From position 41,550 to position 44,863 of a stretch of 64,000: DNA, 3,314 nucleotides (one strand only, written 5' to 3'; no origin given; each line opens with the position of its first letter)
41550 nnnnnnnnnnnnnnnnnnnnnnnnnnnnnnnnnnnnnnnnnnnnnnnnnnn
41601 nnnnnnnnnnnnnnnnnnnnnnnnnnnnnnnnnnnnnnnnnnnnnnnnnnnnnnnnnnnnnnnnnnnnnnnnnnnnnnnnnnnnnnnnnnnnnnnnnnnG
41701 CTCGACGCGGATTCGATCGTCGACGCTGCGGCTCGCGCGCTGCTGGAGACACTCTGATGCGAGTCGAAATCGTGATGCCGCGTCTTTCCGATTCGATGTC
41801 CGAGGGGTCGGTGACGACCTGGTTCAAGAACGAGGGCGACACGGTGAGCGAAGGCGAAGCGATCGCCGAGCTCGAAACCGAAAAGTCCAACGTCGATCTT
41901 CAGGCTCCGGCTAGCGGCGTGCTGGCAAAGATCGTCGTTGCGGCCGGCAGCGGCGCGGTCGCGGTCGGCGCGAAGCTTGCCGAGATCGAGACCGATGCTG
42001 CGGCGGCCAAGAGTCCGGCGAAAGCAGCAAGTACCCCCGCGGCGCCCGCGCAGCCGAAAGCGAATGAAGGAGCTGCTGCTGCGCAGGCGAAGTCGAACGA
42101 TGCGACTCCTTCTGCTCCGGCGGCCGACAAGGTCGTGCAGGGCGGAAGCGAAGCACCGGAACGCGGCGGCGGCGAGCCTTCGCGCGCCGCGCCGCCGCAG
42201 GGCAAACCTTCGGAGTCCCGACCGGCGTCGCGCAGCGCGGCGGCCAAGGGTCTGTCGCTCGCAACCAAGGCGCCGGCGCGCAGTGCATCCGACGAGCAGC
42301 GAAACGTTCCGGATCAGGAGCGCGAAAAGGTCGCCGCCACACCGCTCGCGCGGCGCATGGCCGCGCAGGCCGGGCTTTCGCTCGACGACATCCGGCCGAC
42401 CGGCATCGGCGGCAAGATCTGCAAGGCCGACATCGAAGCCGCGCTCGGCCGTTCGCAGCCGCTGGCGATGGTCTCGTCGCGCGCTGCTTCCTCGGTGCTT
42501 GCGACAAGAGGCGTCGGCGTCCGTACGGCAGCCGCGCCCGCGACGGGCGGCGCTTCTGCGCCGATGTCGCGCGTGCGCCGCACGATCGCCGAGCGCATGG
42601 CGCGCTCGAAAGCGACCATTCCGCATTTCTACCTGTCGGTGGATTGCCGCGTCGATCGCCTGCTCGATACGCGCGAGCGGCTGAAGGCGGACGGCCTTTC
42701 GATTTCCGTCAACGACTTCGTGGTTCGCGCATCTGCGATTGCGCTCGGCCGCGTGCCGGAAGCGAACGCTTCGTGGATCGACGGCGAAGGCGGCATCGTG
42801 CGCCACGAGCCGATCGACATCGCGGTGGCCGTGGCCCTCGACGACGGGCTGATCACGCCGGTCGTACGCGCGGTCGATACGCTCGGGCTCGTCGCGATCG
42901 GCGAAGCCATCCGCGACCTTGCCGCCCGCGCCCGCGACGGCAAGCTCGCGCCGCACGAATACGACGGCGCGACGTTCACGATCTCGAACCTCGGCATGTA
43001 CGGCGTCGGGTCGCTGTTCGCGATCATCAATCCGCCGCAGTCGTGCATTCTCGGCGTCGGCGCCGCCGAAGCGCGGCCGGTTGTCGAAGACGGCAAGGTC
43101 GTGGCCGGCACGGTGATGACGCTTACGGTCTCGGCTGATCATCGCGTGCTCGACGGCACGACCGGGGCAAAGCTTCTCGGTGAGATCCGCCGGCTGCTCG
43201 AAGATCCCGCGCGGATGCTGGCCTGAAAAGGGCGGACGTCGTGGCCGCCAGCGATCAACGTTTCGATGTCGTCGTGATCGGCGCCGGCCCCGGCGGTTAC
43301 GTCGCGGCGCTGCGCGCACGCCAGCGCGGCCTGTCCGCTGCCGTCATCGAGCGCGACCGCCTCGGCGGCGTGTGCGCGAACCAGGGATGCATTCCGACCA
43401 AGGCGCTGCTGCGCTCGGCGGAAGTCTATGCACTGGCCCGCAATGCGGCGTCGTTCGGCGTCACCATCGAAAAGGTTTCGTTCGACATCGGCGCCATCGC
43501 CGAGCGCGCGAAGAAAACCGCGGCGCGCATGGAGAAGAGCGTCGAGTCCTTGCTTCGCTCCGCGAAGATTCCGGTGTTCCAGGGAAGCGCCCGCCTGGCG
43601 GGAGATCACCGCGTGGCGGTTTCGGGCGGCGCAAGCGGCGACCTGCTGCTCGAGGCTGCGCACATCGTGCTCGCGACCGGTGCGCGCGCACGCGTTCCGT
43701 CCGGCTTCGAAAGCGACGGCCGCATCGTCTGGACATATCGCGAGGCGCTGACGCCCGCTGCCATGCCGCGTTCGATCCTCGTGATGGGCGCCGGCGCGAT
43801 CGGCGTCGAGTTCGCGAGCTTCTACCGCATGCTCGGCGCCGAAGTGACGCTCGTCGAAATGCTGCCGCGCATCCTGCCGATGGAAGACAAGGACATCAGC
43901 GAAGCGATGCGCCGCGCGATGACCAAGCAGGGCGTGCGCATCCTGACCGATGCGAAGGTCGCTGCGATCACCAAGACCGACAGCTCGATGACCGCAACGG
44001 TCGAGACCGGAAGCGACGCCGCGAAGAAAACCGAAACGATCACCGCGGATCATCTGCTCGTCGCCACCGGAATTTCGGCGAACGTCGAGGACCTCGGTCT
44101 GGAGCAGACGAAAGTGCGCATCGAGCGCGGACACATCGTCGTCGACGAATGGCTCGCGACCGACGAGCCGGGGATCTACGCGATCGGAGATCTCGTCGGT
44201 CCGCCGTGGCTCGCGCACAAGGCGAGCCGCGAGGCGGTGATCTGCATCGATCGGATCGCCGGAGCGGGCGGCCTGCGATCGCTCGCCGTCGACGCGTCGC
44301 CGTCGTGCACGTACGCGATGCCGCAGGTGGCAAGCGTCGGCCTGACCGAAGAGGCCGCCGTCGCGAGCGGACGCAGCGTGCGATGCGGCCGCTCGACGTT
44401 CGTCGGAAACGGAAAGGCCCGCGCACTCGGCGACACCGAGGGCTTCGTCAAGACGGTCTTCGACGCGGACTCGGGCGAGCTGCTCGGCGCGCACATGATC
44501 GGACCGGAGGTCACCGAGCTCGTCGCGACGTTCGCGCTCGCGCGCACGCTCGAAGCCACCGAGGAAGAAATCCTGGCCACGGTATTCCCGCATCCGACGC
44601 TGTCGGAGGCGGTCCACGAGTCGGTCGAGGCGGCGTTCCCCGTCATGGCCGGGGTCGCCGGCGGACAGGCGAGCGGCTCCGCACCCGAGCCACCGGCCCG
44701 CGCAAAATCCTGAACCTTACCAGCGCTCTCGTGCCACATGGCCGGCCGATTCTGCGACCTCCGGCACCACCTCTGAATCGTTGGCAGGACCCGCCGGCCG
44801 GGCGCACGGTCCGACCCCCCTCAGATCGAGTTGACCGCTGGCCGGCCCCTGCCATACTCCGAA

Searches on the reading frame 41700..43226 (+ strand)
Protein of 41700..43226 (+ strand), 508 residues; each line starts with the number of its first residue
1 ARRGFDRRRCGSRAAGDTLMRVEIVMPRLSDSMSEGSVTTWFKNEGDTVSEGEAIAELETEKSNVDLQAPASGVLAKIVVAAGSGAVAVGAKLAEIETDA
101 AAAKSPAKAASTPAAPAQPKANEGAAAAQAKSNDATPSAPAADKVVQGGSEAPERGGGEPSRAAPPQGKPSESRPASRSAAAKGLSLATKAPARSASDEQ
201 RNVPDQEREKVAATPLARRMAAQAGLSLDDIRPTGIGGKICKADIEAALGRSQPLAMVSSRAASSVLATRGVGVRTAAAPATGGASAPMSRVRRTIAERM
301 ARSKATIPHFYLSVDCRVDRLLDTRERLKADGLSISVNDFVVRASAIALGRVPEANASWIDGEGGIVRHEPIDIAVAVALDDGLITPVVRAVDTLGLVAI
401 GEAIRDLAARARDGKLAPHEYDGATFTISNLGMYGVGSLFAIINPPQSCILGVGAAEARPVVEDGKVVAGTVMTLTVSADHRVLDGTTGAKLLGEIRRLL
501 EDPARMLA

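Call 14: search_protein_families(library=pfam, proteins=[window:41700-43226:+], max_evalue=0.001)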
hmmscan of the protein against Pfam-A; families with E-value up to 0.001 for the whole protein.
window:41700-43226:+ (508 aa): 3 families
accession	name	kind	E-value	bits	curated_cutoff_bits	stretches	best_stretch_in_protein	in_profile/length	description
PF00198.28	2-oxoacid_dh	-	3.3e-80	269.3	23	1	286-507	6-231/232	2-oxoacid dehydrogenases acyltransferase (catalytic domain)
PF00364.28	Biotin_lipoyl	-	5.1e-16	58.7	22.1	1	23-96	2-73/73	Biotin-requiring enzyme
PF02817.22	E3_binding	-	6.2e-11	42.8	23.7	1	211-246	1-36/36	e3 binding domain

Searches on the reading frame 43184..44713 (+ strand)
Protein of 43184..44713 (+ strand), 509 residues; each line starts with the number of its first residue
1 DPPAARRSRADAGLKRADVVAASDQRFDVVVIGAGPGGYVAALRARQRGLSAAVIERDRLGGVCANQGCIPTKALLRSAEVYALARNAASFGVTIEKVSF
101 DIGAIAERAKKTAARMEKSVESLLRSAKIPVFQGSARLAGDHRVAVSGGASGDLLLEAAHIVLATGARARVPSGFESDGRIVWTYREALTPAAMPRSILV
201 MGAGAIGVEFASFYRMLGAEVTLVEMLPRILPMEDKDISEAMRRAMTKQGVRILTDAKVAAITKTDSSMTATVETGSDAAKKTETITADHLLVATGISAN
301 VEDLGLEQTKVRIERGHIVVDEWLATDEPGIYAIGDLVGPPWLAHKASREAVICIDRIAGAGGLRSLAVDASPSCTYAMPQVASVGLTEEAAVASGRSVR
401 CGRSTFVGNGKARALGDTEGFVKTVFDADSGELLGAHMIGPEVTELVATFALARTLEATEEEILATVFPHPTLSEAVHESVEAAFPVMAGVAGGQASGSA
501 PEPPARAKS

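Call 14: search_protein_families(library=pfam, proteins=[window:43184-44713:+], max_evalue=0.001)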
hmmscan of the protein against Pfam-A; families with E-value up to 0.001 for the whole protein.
window:43184-44713:+ (509 aa): 12 families
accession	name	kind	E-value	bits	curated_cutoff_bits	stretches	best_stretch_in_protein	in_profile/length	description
PF07992.20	Pyr_redox_2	-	6.4e-67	226.5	26.1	1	27-351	1-291/291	Pyridine nucleotide-disulphide oxidoreductase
PF02852.28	Pyr_redox_dim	-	6.6e-34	116.9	25.3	1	373-480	2-109/110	Pyridine nucleotide-disulphide oxidoreductase, dimerisation domain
PF00070.33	Pyr_redox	-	6.2e-25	88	22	1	198-273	2-77/82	Pyridine nucleotide-disulphide oxidoreductase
PF13738.12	Pyr_redox_3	-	6.9e-12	45.7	30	1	156-335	123-305/305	Pyridine nucleotide-disulphide oxidoreductase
PF01266.30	DAO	-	1.4e-08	35.2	27.9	1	239-321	152-231/353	FAD dependent oxidoreductase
PF13450.12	NAD_binding_8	-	1.5e-08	35.2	21.9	1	31-66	1-37/68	NAD(P)-binding Rossmann-like domain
PF03486.20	HI0933_like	-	4.8e-08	33.2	50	1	28-58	2-32/244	HI0933-like protein Rossmann domain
PF00890.30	FAD_binding_2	-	1.2e-07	31.7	20.4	1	28-59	1-32/414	FAD binding domain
PF12831.13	FAD_oxidored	-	4.6e-07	29.9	27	1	28-73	1-47/416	FAD dependent oxidoreductase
PF13434.12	Lys_Orn_oxgnase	-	4.7e-07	29.7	21.3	0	156-238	146-233/339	L-lysine 6-monooxygenase/L-ornithine 5-monooxygenase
PF01494.25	FAD_binding_3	-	2e-06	27.7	22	0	27-59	2-34/349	FAD binding domain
PF01134.28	GIDA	-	7.1e-05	22.5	22.1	1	28-167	1-150/391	Glucose inhibited division protein A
